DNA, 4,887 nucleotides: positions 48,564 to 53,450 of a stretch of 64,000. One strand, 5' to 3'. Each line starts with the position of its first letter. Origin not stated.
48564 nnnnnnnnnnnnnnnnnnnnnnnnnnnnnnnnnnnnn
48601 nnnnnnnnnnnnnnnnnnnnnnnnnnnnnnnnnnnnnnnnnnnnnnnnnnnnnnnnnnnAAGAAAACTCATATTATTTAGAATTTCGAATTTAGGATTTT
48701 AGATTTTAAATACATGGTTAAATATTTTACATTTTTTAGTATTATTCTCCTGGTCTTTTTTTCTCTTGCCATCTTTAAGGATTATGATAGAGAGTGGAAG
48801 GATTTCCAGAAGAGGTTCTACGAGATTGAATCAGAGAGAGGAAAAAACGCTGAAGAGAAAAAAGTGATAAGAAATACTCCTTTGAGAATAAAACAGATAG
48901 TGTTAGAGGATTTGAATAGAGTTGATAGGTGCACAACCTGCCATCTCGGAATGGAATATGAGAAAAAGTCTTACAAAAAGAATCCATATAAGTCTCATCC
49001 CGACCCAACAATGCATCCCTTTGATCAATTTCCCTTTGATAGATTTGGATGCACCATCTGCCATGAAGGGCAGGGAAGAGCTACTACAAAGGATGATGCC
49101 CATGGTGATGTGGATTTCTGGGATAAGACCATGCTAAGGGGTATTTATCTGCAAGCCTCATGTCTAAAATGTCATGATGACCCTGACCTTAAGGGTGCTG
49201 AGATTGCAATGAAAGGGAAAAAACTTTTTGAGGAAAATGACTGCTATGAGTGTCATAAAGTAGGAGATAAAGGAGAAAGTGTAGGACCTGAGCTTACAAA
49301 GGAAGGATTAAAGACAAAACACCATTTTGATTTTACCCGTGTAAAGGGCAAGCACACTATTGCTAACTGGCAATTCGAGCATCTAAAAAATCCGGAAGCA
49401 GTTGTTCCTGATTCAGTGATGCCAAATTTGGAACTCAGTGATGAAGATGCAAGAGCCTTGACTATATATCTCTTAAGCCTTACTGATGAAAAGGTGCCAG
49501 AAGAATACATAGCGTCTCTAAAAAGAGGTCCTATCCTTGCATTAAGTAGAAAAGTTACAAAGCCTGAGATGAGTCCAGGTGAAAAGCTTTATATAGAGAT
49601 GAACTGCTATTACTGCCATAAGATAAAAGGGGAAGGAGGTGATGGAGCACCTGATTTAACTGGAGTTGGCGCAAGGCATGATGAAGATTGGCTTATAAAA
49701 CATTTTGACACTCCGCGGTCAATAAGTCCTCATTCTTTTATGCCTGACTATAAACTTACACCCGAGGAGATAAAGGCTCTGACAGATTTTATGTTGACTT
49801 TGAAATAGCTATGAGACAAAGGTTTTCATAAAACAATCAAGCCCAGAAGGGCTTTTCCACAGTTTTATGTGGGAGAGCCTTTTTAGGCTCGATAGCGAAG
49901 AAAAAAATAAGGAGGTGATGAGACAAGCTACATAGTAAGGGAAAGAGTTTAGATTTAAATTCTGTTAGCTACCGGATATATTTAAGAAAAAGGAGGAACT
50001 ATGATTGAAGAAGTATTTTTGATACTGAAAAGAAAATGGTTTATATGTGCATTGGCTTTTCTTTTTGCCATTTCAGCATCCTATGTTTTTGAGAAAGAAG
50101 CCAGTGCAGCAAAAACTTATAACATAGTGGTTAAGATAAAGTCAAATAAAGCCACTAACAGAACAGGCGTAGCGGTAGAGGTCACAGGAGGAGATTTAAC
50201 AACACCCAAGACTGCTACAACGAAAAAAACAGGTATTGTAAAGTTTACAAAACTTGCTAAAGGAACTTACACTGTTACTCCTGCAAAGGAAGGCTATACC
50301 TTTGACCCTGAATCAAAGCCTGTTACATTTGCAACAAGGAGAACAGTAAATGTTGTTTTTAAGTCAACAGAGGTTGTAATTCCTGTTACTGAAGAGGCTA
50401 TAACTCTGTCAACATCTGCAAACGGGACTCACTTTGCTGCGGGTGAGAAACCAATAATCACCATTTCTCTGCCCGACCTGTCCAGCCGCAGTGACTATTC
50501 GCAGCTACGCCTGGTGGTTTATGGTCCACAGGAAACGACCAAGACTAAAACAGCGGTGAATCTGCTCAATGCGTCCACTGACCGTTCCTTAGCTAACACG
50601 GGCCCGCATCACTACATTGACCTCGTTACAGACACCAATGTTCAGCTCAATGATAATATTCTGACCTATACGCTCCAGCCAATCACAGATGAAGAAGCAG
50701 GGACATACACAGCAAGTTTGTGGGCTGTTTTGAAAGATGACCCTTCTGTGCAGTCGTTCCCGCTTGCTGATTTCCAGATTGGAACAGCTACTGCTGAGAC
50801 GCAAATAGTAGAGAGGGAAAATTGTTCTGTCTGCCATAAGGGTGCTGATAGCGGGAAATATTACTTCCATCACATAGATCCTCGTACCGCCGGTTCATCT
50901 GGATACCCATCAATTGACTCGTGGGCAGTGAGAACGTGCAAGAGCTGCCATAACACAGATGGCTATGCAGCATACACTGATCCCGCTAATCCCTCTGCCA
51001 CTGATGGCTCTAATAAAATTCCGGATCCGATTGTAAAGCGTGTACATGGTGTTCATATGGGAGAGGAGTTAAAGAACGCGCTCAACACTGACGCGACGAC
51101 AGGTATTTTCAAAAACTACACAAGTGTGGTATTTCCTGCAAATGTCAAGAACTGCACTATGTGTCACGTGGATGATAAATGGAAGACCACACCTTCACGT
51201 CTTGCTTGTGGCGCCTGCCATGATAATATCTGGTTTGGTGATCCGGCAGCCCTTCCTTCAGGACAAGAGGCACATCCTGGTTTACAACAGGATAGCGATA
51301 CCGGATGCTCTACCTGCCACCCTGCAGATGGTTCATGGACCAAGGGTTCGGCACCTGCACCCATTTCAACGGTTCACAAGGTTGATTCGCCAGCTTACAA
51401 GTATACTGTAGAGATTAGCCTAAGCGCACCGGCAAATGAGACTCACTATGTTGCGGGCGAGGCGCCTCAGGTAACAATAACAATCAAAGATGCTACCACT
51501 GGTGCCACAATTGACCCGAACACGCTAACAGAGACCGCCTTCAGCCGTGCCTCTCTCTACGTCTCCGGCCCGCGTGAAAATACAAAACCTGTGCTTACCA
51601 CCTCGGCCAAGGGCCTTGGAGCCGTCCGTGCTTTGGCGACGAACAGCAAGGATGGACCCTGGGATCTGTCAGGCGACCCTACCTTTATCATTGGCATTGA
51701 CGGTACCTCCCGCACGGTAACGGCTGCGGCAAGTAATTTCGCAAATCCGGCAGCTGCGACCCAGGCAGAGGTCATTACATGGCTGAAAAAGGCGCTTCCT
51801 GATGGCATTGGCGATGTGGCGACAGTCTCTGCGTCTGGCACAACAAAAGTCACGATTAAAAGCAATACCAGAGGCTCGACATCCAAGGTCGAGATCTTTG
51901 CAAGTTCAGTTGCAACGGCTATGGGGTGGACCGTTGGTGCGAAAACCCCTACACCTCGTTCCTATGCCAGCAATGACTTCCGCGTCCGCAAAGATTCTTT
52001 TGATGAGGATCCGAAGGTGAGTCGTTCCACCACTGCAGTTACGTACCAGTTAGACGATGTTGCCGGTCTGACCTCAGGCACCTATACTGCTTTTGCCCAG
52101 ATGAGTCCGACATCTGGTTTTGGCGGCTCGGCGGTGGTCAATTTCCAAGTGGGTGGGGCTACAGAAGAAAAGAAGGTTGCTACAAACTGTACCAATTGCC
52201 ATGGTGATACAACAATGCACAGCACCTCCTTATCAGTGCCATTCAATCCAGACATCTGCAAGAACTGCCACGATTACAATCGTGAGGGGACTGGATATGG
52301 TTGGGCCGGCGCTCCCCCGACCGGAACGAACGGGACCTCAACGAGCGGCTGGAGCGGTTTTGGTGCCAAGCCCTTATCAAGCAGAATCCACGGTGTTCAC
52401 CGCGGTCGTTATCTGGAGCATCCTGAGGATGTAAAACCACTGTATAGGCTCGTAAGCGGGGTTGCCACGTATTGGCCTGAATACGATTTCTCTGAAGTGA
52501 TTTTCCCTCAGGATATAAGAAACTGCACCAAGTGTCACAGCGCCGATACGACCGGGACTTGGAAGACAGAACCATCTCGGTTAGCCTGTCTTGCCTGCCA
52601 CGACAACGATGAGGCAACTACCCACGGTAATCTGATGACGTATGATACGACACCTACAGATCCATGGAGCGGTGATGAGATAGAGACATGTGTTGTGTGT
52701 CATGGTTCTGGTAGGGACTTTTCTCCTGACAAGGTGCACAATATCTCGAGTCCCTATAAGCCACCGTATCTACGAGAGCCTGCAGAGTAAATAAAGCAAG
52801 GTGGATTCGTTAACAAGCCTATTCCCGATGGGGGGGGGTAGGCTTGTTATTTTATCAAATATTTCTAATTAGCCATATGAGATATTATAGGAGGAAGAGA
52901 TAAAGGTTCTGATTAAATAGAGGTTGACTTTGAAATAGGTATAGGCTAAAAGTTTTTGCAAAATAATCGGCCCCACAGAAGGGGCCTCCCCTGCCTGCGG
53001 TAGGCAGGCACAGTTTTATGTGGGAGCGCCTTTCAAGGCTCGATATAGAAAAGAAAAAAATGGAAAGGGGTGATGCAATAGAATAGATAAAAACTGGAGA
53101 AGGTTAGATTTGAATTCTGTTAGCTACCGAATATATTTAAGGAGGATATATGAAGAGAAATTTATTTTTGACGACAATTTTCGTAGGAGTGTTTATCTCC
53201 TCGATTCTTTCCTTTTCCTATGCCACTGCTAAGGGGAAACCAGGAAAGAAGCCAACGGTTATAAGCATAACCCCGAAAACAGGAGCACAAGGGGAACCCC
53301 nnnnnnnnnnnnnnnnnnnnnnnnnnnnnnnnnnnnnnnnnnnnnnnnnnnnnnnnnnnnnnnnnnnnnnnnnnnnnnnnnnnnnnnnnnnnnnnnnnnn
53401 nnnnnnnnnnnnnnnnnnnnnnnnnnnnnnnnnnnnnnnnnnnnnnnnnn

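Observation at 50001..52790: Mosaic decaheme cytochrome gene: host-like AT-rich 5' end, abrupt switch to ~55% GC for the heme-binding body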

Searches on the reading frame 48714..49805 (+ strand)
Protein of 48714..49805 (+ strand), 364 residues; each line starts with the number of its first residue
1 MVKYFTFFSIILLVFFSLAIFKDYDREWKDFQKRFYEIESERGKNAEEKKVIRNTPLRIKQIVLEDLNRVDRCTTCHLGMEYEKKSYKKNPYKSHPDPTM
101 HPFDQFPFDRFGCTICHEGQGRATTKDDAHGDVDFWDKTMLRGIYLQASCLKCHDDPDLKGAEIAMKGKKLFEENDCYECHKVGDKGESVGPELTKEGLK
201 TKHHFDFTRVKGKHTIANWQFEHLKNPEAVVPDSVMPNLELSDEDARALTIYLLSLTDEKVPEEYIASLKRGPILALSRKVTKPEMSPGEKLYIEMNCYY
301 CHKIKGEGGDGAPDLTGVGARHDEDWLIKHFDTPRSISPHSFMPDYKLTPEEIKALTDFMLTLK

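Call 5: search_protein_families(library=pfam, proteins=[window:48714-49805:+], max_evalue=0.1)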
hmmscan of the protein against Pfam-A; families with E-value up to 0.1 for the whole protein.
window:48714-49805:+ (364 aa): 11 families
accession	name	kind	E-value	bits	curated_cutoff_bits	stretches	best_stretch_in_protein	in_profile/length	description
PF00034.26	Cytochrom_C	-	1.8e-27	96.9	21.3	2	166-256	2-89/90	Cytochrome c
PF02433.20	FixO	-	4.6e-16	59.4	29.6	2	313-349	104-140/219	Cytochrome C oxidase, mono-heme subunit/FixO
PF13442.11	Cytochrome_CBB3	-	2.2e-15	57.1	27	2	286-360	3-68/68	Cytochrome C oxidase, cbb3-type, subunit III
PF14522.11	Cytochrome_C7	-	3.2e-08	33.7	24.8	2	110-182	13-67/67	Cytochrome c7 and related cytochrome c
PF14537.11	Cytochrom_c3_2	-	9.5e-07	29.6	25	1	111-186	7-69/79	Cytochrome c3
PF22113.1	Mtrc-MtrF_II-IV_dom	-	1.4e-05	25.1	30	3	68-184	26-166/176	Outer membrane cytochrome MtrC/MtrF-like, domains II/IV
PF22678.1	Cytochrom_c_NrfB-like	-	0.0011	19.9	27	1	113-189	1-73/89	Cytochrome c-type protein NrfB-like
PF02085.21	Cytochrom_CIII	-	0.0093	16.7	22.9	0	148-185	47-86/101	Class III cytochrome C family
PF09699.15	Paired_CXXCH_1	-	0.04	14.1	20.6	0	149-183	8-38/41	Doubled CXXCH motif (Paired_CXXCH_1)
PF13098.12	Thioredoxin_2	-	0.046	14.5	27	0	171-215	11-53/104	Thioredoxin-like domain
PF03892.19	NapB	-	0.079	13.5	25.1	0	69-123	63-117/127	Nitrate reductase cytochrome c-type subunit (NapB)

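Call 6: search_protein_families(library=ncbifam, proteins=[window:48714-49805:+], max_evalue=0.1)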
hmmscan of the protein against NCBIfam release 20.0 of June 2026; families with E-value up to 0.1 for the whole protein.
window:48714-49805:+ (364 aa): 21 families
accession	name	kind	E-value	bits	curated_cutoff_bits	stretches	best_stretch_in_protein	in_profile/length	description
NF011055.0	PRK14487.1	subfamily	2.6e-17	63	218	2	313-349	110-146/212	cbb3-type cytochrome c oxidase subunit II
TIGR04485.1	thiosulf_SoxX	equivalog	2.8e-17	63.2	61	2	297-363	4-78/78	sulfur oxidation c-type cytochrome SoxX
TIGR00781.1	ccoO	equivalog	1.8e-16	60.6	200.65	2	312-349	103-140/232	cytochrome-c oxidase, cbb3-type subunit II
TIGR02603.1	CxxCH_TIGR02603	domain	7.6e-14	51.9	68.15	2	287-335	4-51/134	putative heme-binding domain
NF011054.0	PRK14486.1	equivalog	6.8e-13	48.8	447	2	312-348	104-140/294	putative bifunctional cbb3-type cytochrome c oxidase subunit II/cytochrome c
NF011053.0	PRK14485.1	subfamily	1.6e-10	39.8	1080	2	312-349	592-629/716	putative bifunctional cbb3-type cytochrome c oxidase subunit I/II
NF040971.1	cytc_ExtS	equivalog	5.9e-09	35.6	100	1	282-360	74-147/262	selenite/tellurite reduction operon c-type cytochrome lipoprotein ExtS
NF045774.1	cytochro_C551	exception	3.1e-08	33.5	118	1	286-335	39-86/110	cytochrome c551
NF050122.1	bc1_QcrC_actin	exception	4.1e-08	32.9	200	2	283-320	38-74/253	cytochrome bc1 complex diheme cytochrome c subunit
TIGR03507.1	decahem_SO1788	subfamily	7.2e-07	28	209.3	1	104-187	237-308/672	OmcA/MtrC family decaheme c-type cytochrome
TIGR03508.1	decahem_SO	subfamily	4.3e-05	23.1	192.2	1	71-189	3-109/258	DmsE family decaheme c-type cytochrome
NF045773.1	cytochro_C550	exception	6.8e-05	22.8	125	1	288-360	51-116/118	cytochrome c550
TIGR04494.1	c550_PedF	equivalog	0.00013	21.9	122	1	295-347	59-112/133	cytochrome c-550 PedF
NF033864.1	cytochrome579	equivalog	0.00014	21.7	280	1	154-212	38-99/179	cytochrome 579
TIGR00782.1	ccoP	equivalog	0.00018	20.9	179.95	1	154-360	97-278/285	cytochrome-c oxidase, cbb3-type subunit III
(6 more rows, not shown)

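Call 49: find_related_loci(query=window:48714-49805:+, collection=metagenome_contigs, flank=7000)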
Query window:48714-49805:+ (364 aa) in metagenome_contigs; peptide patterns used: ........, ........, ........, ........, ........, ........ (x = any residue, [..] = any of these).
12 stretches matched a pattern, but none encodes a relative of the query by tblastn (E <= 1e-3).

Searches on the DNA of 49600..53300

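Call 83: search_rna_families(source=window, start=49600, end=53300, threshold=evalue, max_evalue=1)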
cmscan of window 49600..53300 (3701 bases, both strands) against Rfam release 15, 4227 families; matches with E-value up to 1: 3.
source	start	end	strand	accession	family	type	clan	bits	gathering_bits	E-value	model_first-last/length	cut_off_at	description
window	49796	49899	+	RF01579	RUF2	Gene; sRNA;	-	27.2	90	0.41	1-154/154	no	Plasmodium RNA of unknown function RUF2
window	49982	50064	+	RF00329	snoZ162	Gene; snRNA; snoRNA; CD-box;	-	26.8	45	0.039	1-88/88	no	Small nucleolar RNA Z162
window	49801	49923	+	RF02526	SSRC34_1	Gene; sRNA;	-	26.4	64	0.98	1-128/128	no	Streptococcus sRNA SSRC34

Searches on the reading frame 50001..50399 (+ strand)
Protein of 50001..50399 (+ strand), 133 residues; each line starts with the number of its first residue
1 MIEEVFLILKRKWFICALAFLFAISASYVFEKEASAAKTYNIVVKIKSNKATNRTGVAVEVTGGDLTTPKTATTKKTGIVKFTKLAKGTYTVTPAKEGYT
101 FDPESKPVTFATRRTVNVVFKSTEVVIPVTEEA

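Call 20: find_homologous_proteins(query=window:50001-50396:+, max_evalue=0.01)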
Query seq(132 aa) (132 aa): 2 proteins with E <= 0.01 among 10 candidates.
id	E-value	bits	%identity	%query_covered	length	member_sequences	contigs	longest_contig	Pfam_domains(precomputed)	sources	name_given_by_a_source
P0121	2.7e-33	132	65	80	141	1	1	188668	PF17802.8,PF13620.13,PF22904.4,PF17210.10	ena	-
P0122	2.1e-24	104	53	90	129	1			-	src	-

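Call 23: find_encoding_contigs(protein=P0121, flank=10000, max_places=3)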
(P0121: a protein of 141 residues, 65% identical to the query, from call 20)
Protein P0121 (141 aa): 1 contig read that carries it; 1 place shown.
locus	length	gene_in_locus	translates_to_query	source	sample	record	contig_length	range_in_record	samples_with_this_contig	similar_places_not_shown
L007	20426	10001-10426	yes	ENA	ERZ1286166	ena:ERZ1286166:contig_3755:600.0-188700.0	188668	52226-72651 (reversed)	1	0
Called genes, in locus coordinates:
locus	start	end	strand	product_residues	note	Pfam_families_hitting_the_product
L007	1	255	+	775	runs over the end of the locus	PF02369:Big_1 (faint), PF13205:Big_5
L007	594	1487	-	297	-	PF02369:Big_1 (weak)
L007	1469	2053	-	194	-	-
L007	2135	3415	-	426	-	PF00069:Pkinase, PF07714:PK_Tyr_Ser-Thr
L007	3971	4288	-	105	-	PF00216:Bac_DNA_binding, PF18291:HU-HIG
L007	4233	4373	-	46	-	-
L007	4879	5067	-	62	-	PF00037:Fer4 (faint), PF13459:Fer4_15, PF13370:Fer4_13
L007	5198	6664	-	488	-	PF19289:PmbA_TldD_3rd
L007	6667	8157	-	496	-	PF19289:PmbA_TldD_3rd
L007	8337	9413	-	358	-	PF21016:RlmN_N, PF04055:Radical_SAM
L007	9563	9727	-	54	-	-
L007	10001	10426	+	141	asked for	PF17802:SpaA, PF22904:NOMO1-like_2nd (weak), PF13620:CarboxypepD_reg (weak), PF17210:SdrD_B (faint)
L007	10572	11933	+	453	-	-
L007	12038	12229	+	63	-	-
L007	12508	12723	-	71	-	PF15919:HicB_lk_antitox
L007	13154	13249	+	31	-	-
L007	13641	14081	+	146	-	PF02527:GidB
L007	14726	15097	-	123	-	PF03023:MurJ (weak)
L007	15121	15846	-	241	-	PF03023:MurJ, PF13440:Polysacc_synt_3 (weak), PF01554:MatE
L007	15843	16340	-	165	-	PF03023:MurJ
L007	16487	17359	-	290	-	PF00483:NTP_transferase, PF25087:GMPPB_C (faint), PF24894:Hexapep_GlmU (weak), PF25084:LbH_EIF2B (faint), PF25247:LbH_GLGC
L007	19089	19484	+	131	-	-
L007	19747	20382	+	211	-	PF00117:GATase, PF07685:GATase_3, PF01174:SNO (weak)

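Call 93: search_protein_representatives(protein=window:50001-50399:+)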
Query: 133 residues. Proteins with E-value up to 0.001 (for the whole library): 3115; up to 1e-10: 971; up to 1e-30: 91. The best 150 are listed.
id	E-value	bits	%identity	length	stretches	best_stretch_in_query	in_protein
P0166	1.4e-117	402.5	38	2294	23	70-128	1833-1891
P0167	1.3e-116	399.4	40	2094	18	38-105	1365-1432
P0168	1.5e-86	302.4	34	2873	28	46-123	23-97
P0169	1.0e-85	299.8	37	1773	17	46-120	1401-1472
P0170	3.9e-77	272.1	43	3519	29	57-113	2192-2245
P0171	9.8e-62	222.4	41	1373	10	36-117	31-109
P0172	6.8e-59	213.2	37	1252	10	53-123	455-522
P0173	2.4e-58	211.5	35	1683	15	30-110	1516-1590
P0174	3.4e-55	201.3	36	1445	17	55-114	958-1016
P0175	1.3e-53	196.3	36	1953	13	54-124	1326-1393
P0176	1.5e-53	196.0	43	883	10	61-124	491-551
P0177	2.6e-53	195.2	39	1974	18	59-125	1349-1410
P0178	2.8e-51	188.7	34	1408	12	39-121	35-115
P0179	5.2e-51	187.8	36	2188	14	52-122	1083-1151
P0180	2.9e-50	185.4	41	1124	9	54-129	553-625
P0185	2.9e-46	172.5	71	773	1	1-126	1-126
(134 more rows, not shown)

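Call 96: find_encoding_contigs(protein=P0185, flank=8000, max_places=3)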
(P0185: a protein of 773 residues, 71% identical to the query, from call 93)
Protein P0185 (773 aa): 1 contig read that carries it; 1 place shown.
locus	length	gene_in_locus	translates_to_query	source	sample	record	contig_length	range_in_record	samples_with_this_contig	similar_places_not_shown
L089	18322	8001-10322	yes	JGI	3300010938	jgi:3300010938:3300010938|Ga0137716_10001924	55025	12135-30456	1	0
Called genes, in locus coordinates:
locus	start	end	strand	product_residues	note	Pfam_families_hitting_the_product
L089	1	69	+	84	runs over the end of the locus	-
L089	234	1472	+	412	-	PF00034:Cytochrom_C (weak), PF13442:Cytochrome_CBB3 (weak), PF00034:Cytochrom_C (weak)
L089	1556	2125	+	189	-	PF22113:Mtrc-MtrF_II-IV_dom (weak), PF13435:Cytochrome_C554, PF14522:Cytochrome_C7 (weak)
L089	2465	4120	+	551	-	-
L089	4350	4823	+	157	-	PF00355:Rieske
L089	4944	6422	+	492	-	PF00033:Cytochrome_B, PF14358:DUF4405 (weak), PF13631:Cytochrom_B_N_2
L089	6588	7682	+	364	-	PF14522:Cytochrome_C7 (faint), PF14537:Cytochrom_c3_2 (faint), PF00034:Cytochrom_C, PF02433:FixO (weak), PF13442:Cytochrome_CBB3 (weak), PF00034:Cytochrom_C, PF02433:FixO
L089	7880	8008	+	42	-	-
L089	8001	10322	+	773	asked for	PF13620:CarboxypepD_reg (faint), PF17210:SdrD_B (faint), PF22904:NOMO1-like_2nd (faint), PF14522:Cytochrome_C7 (faint), PF09699:Paired_CXXCH_1 (weak), PF22113:Mtrc-MtrF_II-IV_dom (weak)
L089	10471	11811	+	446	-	PF13145:Rotamase_2, PF13616:Rotamase_3 (weak), PF00639:Rotamase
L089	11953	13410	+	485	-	-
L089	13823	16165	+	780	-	-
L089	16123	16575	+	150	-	-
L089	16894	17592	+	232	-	-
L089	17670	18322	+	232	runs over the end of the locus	-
